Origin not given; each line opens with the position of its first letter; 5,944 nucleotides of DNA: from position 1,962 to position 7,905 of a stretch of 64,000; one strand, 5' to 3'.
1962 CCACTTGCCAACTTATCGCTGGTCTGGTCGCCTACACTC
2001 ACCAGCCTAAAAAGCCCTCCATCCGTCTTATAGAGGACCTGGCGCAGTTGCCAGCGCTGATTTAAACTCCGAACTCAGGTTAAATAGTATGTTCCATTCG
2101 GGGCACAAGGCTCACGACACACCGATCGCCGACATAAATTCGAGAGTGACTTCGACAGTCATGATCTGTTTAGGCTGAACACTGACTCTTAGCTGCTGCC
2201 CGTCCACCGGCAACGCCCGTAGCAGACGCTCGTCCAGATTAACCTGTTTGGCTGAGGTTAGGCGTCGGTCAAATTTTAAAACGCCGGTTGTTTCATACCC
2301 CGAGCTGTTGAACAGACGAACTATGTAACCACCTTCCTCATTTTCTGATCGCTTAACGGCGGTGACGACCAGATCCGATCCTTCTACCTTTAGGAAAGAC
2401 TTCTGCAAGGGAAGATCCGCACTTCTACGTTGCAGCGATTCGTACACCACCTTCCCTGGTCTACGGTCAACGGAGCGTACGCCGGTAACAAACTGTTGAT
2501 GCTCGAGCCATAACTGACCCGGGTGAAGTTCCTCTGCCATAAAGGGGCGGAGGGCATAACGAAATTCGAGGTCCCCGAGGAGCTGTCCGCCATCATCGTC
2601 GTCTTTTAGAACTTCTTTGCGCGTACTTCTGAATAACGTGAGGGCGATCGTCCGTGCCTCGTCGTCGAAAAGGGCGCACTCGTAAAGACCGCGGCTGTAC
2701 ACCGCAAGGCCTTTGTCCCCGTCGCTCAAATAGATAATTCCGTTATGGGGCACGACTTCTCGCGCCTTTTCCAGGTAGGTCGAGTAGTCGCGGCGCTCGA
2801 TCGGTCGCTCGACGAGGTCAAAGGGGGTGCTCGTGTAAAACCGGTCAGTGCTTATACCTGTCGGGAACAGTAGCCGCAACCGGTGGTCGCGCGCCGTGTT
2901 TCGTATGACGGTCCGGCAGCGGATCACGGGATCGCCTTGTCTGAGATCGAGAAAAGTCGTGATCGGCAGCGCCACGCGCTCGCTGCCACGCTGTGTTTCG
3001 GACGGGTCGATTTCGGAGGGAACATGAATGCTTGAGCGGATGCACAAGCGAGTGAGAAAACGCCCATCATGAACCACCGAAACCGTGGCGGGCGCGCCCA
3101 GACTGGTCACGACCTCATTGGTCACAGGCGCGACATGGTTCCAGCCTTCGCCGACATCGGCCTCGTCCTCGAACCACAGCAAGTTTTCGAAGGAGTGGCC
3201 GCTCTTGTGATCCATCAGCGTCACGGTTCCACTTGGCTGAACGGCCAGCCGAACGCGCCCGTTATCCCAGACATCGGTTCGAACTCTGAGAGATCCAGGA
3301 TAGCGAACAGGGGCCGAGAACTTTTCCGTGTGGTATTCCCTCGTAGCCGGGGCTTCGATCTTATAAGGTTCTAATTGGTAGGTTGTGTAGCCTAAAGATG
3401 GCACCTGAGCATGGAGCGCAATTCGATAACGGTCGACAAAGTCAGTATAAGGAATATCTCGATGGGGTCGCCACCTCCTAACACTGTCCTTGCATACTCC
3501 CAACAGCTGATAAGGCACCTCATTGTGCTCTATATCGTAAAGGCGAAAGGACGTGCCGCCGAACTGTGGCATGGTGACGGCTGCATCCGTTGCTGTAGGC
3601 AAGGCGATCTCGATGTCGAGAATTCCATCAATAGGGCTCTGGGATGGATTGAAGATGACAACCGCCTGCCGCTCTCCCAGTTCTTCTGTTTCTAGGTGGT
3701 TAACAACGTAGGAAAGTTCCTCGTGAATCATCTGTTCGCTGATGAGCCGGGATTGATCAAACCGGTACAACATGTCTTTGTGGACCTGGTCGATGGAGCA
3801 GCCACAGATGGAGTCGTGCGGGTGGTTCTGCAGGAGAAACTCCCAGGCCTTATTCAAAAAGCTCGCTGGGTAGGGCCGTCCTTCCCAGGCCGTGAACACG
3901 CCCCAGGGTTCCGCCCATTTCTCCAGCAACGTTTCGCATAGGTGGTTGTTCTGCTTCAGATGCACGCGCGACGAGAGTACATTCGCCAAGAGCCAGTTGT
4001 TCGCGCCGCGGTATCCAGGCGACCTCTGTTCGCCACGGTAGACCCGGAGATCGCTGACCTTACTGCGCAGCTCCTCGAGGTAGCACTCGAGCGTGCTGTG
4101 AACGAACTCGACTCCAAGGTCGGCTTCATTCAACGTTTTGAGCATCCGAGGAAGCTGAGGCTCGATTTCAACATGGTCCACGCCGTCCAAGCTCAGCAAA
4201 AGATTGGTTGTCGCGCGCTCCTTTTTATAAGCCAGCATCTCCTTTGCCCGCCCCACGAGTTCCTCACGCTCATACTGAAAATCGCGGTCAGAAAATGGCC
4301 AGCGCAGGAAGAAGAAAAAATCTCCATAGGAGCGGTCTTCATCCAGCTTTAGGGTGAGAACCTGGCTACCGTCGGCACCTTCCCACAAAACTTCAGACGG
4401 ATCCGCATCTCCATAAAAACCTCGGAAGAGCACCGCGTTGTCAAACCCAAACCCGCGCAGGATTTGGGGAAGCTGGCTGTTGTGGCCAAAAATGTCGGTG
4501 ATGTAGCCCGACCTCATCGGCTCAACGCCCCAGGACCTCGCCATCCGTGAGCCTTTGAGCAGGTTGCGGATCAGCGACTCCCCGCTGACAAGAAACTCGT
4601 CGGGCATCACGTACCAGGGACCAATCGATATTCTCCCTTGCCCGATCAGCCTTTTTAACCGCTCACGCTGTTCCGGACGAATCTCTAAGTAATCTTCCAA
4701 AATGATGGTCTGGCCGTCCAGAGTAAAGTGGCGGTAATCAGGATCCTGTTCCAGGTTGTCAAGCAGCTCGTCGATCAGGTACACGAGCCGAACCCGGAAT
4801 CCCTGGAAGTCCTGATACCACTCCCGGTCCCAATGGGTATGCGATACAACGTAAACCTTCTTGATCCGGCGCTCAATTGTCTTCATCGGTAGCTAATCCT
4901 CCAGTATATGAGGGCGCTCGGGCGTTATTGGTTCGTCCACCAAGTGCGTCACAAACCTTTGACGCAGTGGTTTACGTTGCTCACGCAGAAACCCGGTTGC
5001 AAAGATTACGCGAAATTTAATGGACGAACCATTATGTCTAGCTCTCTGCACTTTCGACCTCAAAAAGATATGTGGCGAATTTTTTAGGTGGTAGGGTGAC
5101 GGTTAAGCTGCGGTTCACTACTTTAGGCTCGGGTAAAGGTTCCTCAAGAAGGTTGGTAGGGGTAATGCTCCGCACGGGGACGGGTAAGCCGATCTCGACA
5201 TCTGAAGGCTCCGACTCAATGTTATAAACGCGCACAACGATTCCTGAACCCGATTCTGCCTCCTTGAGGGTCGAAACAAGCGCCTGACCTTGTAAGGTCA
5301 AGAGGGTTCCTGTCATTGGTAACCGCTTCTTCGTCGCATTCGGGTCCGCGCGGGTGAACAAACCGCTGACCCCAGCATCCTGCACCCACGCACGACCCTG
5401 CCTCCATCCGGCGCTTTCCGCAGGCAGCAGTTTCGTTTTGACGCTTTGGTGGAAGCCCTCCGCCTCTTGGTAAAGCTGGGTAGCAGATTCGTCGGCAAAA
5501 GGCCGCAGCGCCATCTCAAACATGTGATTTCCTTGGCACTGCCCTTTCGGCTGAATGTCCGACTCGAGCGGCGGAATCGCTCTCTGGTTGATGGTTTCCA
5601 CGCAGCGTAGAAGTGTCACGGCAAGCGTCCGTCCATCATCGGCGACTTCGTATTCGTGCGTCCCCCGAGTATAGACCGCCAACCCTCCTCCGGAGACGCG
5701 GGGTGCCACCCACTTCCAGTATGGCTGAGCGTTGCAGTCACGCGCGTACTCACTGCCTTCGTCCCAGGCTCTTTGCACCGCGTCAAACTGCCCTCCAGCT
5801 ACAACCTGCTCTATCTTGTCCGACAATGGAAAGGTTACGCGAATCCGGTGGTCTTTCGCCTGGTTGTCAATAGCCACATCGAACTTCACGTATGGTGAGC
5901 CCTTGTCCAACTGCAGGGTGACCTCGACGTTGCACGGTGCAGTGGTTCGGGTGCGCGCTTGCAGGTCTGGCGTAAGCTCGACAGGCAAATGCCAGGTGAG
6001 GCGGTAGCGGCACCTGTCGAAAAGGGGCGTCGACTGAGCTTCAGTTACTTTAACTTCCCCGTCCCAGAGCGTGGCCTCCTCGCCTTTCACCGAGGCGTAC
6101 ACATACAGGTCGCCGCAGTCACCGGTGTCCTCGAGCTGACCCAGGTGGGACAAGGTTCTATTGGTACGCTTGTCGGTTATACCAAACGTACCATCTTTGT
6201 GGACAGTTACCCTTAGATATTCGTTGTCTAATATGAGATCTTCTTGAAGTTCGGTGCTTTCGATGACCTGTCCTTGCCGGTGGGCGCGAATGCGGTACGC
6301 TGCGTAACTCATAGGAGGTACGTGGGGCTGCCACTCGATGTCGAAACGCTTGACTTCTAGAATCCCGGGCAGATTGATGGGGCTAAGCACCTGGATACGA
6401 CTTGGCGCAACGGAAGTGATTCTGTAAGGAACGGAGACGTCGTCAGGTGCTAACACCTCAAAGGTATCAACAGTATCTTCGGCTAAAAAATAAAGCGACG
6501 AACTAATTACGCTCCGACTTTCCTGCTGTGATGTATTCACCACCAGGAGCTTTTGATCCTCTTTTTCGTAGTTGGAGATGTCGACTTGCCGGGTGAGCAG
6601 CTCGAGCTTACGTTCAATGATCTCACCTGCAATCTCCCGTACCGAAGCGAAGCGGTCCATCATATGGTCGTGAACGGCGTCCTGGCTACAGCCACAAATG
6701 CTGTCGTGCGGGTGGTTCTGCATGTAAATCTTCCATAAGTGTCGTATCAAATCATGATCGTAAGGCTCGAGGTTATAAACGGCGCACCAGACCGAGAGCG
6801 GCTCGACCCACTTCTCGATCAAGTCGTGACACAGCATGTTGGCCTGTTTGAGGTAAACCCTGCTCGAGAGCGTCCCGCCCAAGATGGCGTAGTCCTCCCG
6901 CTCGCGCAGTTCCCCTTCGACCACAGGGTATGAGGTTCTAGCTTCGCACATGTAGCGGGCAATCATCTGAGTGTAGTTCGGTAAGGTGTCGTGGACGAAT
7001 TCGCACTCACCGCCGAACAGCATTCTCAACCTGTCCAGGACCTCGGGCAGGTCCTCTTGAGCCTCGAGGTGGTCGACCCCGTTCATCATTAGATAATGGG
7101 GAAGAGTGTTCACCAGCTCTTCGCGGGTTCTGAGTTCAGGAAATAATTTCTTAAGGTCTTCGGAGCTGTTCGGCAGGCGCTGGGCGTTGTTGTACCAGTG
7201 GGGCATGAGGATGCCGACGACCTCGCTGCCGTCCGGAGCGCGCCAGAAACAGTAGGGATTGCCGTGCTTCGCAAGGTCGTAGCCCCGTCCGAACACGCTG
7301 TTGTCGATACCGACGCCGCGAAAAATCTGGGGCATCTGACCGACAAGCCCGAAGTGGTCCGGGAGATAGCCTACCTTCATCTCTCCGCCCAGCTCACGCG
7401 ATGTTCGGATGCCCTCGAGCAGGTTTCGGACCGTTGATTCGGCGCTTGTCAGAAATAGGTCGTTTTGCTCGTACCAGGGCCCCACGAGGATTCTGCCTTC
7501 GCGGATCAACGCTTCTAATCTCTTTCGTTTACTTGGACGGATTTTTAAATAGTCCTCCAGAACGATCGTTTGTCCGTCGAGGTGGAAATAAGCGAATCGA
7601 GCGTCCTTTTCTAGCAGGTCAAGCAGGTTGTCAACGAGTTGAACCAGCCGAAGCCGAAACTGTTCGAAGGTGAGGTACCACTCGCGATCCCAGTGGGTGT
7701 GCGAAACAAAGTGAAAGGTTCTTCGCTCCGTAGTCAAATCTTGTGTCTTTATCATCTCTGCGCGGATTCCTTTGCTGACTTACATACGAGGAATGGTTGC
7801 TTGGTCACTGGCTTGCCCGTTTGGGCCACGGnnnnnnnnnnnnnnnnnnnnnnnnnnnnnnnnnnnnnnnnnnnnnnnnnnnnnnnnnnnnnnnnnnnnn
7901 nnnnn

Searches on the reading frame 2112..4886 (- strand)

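Call 28: search_protein_families(library=pfam, proteins=[window:2112-4886:-], max_evalue=0.00001)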
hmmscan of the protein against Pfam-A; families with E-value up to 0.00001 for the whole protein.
window:2112-4886:- (924 aa): 4 families
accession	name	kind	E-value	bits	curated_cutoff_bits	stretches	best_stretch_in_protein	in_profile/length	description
PF01074.27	Glyco_hydro_38N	-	7.3e-42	144.1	25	1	10-283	1-269/270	Glycosyl hydrolases family 38 N-terminal domain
PF07748.19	Glyco_hydro_38C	-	3.6e-15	57.2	25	1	541-756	2-201/206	Glycosyl hydrolases family 38 C-terminal domain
PF17677.7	Glyco_hydro38C2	-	3.1e-13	50.1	22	1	839-911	2-72/72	Glycosyl hydrolases family 38 C-terminal beta sandwich domain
PF09261.16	Alpha-mann_mid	-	2.3e-11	44.1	31.1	1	302-390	5-92/96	Alpha mannosidase middle domain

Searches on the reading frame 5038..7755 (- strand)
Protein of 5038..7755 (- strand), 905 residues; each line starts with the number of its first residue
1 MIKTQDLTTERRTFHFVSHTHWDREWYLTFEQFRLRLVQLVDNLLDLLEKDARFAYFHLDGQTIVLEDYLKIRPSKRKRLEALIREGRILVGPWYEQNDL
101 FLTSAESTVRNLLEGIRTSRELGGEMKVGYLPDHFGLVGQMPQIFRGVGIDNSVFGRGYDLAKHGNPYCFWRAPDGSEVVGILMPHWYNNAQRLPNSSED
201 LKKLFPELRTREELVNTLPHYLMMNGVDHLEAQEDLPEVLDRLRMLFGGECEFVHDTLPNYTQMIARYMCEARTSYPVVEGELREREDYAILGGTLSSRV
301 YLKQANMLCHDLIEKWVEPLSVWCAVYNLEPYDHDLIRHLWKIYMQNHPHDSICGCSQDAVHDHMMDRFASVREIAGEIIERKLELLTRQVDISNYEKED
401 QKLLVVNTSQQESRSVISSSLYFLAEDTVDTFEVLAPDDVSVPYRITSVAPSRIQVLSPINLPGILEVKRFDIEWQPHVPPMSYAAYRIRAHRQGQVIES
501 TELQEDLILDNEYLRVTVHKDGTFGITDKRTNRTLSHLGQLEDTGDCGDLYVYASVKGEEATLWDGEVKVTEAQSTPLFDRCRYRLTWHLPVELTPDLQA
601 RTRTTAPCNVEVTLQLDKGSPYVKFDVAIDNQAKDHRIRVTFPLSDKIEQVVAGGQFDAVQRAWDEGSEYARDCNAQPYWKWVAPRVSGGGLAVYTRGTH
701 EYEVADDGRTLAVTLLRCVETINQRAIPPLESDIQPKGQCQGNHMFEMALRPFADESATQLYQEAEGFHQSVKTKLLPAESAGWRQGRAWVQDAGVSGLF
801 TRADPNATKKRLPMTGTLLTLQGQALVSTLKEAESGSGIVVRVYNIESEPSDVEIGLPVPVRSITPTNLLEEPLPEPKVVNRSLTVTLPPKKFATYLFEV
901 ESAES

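Call 28: search_protein_families(library=pfam, proteins=[window:5038-7755:-], max_evalue=0.00001)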
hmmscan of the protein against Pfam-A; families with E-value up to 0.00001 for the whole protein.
window:5038-7755:- (905 aa): 4 families
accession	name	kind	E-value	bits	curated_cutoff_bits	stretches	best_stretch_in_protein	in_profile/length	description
PF01074.27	Glyco_hydro_38N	-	3.1e-34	119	25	1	14-263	2-253/270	Glycosyl hydrolases family 38 N-terminal domain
PF17677.7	Glyco_hydro38C2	-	6.3e-13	49.1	22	1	827-896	4-72/72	Glycosyl hydrolases family 38 C-terminal beta sandwich domain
PF07748.19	Glyco_hydro_38C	-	6.9e-12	46.5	25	1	509-718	1-199/206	Glycosyl hydrolases family 38 C-terminal domain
PF09261.16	Alpha-mann_mid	-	4.9e-10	39.8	31.1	1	294-387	5-96/96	Alpha mannosidase middle domain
